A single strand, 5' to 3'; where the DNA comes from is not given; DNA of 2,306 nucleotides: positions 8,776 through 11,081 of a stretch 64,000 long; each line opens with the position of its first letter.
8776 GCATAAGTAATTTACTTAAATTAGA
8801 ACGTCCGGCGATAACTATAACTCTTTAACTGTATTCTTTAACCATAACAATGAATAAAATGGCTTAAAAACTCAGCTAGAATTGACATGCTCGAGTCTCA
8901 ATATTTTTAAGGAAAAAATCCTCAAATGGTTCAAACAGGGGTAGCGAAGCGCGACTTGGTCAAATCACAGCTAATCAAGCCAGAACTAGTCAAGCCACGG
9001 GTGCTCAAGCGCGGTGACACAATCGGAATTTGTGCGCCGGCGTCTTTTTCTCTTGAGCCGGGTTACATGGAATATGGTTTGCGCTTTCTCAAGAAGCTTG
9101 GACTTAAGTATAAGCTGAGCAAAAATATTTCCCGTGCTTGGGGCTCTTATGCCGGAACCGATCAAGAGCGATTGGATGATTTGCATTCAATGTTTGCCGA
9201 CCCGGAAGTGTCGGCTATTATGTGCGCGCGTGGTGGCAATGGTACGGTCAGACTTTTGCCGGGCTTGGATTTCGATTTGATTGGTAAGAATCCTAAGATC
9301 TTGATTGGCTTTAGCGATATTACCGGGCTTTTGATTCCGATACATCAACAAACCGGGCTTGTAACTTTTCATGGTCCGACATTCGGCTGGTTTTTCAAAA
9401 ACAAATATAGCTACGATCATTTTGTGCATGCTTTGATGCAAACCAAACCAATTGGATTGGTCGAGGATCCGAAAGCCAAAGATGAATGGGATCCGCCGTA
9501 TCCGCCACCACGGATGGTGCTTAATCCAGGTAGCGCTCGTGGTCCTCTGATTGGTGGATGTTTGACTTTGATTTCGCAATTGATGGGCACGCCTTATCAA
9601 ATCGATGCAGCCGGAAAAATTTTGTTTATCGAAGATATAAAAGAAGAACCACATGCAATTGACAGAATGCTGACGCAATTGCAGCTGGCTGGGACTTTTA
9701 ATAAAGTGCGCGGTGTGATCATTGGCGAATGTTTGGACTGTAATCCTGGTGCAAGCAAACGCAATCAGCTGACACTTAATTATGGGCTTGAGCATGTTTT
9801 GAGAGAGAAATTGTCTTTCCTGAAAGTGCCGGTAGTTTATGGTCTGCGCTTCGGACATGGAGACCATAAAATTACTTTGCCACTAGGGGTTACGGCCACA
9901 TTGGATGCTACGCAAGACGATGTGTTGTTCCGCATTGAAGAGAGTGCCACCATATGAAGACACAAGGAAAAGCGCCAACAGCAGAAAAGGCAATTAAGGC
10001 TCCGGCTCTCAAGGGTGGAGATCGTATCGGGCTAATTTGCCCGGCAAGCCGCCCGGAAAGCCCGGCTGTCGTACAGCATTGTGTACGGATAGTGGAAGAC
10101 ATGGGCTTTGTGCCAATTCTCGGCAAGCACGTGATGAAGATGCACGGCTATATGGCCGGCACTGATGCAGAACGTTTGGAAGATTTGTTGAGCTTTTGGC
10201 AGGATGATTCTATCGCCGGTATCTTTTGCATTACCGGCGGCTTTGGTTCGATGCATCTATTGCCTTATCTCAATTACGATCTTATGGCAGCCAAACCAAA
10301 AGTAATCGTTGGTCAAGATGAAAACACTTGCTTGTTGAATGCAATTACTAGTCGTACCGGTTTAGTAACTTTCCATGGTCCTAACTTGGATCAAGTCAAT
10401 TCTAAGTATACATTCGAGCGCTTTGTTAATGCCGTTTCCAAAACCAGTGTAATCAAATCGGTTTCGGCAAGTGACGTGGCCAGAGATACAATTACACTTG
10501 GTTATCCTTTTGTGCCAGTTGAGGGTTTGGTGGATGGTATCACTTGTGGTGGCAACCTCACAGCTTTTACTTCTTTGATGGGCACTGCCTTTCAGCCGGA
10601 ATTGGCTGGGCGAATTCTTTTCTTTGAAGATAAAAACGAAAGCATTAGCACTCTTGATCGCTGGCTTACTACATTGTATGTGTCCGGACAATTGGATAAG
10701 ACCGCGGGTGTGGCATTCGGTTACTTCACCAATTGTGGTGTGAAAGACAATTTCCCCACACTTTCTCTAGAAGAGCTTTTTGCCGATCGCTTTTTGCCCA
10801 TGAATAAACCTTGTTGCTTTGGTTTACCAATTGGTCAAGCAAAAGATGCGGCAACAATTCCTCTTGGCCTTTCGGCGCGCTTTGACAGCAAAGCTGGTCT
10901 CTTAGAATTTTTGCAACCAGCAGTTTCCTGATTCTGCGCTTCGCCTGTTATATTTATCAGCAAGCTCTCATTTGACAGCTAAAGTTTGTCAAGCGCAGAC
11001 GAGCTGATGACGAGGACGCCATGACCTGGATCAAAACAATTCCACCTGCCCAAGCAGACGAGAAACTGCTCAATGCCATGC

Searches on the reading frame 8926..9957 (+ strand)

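Call 6: search_protein_families(library=pfam, proteins=[window:8926-9957:+], max_evalue=0.001)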
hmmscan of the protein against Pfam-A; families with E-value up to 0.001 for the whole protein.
window:8926-9957:+ (343 aa): 2 families
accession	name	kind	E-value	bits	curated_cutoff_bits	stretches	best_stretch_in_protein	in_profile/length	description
PF17676.7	Peptidase_S66C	-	2.6e-39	135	23.7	1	205-326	1-120/120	LD-carboxypeptidase C-terminal domain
PF02016.21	Peptidase_S66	-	3.9e-39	134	25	1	33-150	1-121/121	LD-carboxypeptidase N-terminal domain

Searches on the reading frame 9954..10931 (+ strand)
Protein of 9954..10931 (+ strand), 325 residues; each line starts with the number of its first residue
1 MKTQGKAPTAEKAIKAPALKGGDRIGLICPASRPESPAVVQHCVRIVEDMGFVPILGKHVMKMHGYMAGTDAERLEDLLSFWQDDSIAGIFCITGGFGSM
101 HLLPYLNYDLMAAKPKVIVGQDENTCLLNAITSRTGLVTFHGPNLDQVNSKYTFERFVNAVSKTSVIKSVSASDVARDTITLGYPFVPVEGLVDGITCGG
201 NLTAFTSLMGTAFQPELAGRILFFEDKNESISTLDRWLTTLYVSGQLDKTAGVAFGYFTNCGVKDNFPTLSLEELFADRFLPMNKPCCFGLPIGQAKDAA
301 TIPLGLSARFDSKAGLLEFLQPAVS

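Call 6: search_protein_families(library=pfam, proteins=[window:9954-10931:+], max_evalue=0.001)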
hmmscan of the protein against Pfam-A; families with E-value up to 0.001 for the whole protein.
window:9954-10931:+ (325 aa): 2 families
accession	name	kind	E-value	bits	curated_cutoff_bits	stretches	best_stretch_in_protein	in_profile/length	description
PF02016.21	Peptidase_S66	-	1.2e-31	109.8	25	1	25-142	1-121/121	LD-carboxypeptidase N-terminal domain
PF17676.7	Peptidase_S66C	-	2.6e-26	93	23.7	1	195-309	2-119/120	LD-carboxypeptidase C-terminal domain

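Call 77: list_cluster_members(proteins=[window:9954-10931:+, window:8926-9957:+, window:7604-8779:-, window:47637-49460:-, window:52218-53348:+, window:58027-59850:+, window:61863-62864:-, window:50289-51536:+])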
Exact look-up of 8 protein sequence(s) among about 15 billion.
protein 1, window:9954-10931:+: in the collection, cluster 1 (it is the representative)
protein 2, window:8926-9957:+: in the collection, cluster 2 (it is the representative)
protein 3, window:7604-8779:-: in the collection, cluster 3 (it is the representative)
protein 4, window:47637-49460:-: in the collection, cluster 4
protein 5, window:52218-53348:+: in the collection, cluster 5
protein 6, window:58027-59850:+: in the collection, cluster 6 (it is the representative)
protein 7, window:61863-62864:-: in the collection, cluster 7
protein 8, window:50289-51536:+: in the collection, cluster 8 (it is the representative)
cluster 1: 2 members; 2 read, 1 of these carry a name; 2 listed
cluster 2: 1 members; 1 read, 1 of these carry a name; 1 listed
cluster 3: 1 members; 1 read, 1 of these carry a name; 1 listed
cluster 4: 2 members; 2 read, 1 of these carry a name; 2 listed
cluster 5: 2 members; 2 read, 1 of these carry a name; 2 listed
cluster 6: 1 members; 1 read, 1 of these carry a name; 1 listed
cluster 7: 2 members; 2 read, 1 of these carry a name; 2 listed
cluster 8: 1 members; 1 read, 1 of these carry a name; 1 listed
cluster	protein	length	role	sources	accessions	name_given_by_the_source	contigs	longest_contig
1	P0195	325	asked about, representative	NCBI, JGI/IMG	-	muramoyltetrapeptide carboxypeptidase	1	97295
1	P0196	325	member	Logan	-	-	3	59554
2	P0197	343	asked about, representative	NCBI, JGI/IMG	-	muramoyltetrapeptide carboxypeptidase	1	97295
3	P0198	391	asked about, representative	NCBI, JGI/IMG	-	acyl-CoA dehydrogenase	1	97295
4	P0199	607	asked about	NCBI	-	-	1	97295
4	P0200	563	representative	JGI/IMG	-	alkylation response protein AidB-like acyl-CoA dehydrogenase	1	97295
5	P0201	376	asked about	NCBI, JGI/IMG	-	cytochrome b6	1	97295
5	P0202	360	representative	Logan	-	-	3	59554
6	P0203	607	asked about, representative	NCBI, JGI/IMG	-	ATP-binding cassette subfamily B protein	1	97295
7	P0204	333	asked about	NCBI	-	-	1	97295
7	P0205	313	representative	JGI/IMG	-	tetratricopeptide (TPR) repeat protein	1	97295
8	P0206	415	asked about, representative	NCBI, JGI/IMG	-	hypothetical protein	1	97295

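Call 78: find_encoding_contigs(protein=window:9954-10931:+, flank=10000, max_places=5)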
Protein window:9954-10931:+ (325 aa): no gene with exactly this product is on record in the collection.

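Call 79: find_encoding_contigs(protein=P0196, flank=10000, max_places=5)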
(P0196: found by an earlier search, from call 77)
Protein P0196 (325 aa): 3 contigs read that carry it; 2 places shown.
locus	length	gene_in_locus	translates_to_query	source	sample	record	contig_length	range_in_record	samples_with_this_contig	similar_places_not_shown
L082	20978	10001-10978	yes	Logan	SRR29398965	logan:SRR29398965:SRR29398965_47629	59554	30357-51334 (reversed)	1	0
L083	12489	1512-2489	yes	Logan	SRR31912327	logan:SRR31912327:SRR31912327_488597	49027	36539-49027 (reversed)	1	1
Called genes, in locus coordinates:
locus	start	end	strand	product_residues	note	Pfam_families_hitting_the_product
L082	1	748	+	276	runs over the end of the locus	PF13489:Methyltransf_23, PF08241:Methyltransf_11, PF13649:Methyltransf_25 (weak), PF20922:Anamorsin_N (faint)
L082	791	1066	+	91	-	-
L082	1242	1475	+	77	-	-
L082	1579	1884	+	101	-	PF13744:HTH_37, PF01381:HTH_3 (weak)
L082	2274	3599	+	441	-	-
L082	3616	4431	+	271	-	PF13557:Phenol_MetA_deg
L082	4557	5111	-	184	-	-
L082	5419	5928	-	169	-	PF02681:DUF212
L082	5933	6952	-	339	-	PF00348:polyprenyl_synt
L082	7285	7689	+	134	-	-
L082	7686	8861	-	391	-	PF02771:Acyl-CoA_dh_N, PF02770:Acyl-CoA_dh_M, PF00441:Acyl-CoA_dh_1, PF08028:Acyl-CoA_dh_2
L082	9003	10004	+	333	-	PF02016:Peptidase_S66, PF17676:Peptidase_S66C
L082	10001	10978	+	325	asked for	PF02016:Peptidase_S66, PF17676:Peptidase_S66C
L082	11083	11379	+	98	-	-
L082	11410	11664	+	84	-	-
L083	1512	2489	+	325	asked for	PF02016:Peptidase_S66, PF17676:Peptidase_S66C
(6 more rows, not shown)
